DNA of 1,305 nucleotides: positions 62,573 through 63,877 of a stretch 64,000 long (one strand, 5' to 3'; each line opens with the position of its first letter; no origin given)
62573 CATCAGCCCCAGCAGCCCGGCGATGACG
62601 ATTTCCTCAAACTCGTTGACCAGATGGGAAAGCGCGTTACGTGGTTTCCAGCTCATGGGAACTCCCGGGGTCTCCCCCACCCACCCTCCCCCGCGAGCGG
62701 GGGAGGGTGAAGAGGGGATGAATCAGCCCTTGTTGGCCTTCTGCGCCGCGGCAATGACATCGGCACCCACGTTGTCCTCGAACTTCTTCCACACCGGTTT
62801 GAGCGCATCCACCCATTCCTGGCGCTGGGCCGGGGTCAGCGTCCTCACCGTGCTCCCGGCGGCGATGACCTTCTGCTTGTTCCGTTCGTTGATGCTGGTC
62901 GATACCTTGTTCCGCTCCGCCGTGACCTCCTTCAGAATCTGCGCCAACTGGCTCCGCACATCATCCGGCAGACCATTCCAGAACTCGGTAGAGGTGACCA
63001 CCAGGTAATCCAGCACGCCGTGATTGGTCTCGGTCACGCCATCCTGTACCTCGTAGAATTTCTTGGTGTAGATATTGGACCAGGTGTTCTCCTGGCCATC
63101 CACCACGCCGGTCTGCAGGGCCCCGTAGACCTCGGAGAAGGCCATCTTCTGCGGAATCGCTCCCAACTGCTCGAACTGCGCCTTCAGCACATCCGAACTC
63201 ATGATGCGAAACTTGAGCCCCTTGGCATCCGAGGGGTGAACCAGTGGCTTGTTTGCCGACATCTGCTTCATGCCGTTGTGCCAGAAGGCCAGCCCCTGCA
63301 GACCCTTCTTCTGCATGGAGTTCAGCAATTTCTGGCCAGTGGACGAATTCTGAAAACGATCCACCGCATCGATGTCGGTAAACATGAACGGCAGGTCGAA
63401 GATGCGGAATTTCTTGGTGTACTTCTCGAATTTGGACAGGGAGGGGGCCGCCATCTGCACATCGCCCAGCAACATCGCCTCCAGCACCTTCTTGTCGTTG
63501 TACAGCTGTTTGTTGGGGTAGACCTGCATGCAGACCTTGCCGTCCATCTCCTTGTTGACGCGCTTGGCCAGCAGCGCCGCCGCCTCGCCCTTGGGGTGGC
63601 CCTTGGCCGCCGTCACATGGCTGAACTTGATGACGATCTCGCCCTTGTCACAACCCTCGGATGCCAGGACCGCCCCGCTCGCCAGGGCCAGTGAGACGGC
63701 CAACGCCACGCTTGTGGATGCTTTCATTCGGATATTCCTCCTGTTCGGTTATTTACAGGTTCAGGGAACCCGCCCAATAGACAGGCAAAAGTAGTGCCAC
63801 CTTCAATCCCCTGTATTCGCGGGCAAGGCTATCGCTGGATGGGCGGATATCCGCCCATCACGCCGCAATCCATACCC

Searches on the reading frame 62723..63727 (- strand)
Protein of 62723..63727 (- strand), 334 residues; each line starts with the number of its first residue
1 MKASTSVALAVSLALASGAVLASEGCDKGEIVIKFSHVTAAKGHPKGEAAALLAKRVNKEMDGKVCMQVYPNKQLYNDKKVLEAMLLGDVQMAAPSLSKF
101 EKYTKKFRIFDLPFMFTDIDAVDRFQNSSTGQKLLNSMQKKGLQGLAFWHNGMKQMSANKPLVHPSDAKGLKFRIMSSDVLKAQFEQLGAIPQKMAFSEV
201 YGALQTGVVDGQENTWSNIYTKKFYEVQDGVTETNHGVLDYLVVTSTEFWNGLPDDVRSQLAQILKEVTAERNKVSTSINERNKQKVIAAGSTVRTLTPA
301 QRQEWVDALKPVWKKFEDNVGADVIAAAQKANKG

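Call 25: find_encoding_contigs(protein=window:62723-63727:-, flank=10000, max_places=6)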
Protein window:62723-63727:- (334 aa): 1 contig read that carries it; 1 place shown.
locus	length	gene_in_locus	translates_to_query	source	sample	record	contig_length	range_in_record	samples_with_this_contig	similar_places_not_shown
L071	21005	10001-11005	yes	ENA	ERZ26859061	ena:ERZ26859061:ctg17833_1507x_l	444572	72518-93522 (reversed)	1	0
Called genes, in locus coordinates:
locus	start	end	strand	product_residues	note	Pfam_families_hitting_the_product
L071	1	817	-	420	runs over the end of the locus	PF13518:HTH_28, PF13551:HTH_29, PF13565:HTH_32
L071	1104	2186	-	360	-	PF05598:DUF772, PF01609:DDE_Tnp_1, PF13751:DDE_Tnp_1_6 (faint)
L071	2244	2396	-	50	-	-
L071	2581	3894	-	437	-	PF13701:DDE_Tnp_1_4, PF01609:DDE_Tnp_1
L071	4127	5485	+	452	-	PF02796:HTH_7 (weak), PF08279:HTH_11 (faint), PF13384:HTH_23 (faint), PF13412:HTH_24 (faint), PF13551:HTH_29 (faint), PF00665:rve (weak)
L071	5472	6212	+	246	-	PF01695:IstB_IS21, PF05496:RuvB_N (faint), PF00308:Bac_DnaA, PF00004:AAA (weak)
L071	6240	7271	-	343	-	PF00989:PAS, PF08448:PAS_4 (weak), PF13426:PAS_9, PF00989:PAS, PF08448:PAS_4, PF13426:PAS_9, PF08447:PAS_3, PF00512:HisKA (weak), +2 more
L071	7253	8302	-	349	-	PF02743:dCache_1, PF21623:HK_sensor_dom_bact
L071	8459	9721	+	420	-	PF13518:HTH_28, PF13551:HTH_29, PF13565:HTH_32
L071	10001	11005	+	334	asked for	PF03480:DctP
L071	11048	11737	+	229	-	PF04290:DctQ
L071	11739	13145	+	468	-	PF06808:DctM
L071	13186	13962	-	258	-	PF00106:adh_short, PF13561:adh_short_C2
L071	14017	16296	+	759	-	PF00496:SBP_bac_5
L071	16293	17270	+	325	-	PF19300:BPD_transp_1_N, PF00528:BPD_transp_1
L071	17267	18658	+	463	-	PF00528:BPD_transp_1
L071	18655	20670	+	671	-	PF13481:AAA_25 (faint), PF00005:ABC_tran, PF01078:Mg_chelatase (faint), PF13401:AAA_22 (weak), PF13304:AAA_21 (weak), PF08352:oligo_HPY, PF00005:ABC_tran, PF08352:oligo_HPY, +5 more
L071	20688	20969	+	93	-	-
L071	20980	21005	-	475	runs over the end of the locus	PF01464:SLT, PF01476:LysM, PF23473:LysM3_LYK4_5 (faint), PF01476:LysM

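Call 50: search_protein_families(library=ncbifam, proteins=[L071:2581-3894:-], max_evalue=0.00001)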
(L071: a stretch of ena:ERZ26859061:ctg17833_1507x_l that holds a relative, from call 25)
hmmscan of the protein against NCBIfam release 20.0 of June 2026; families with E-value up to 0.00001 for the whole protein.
L071:2581-3894:- (437 aa): 1 family
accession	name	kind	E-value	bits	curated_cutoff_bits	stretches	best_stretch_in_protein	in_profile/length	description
NF033539.1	transpos_IS1380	equivalog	1.8e-121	405.7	180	1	21-420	2-418/419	IS1380 family transposase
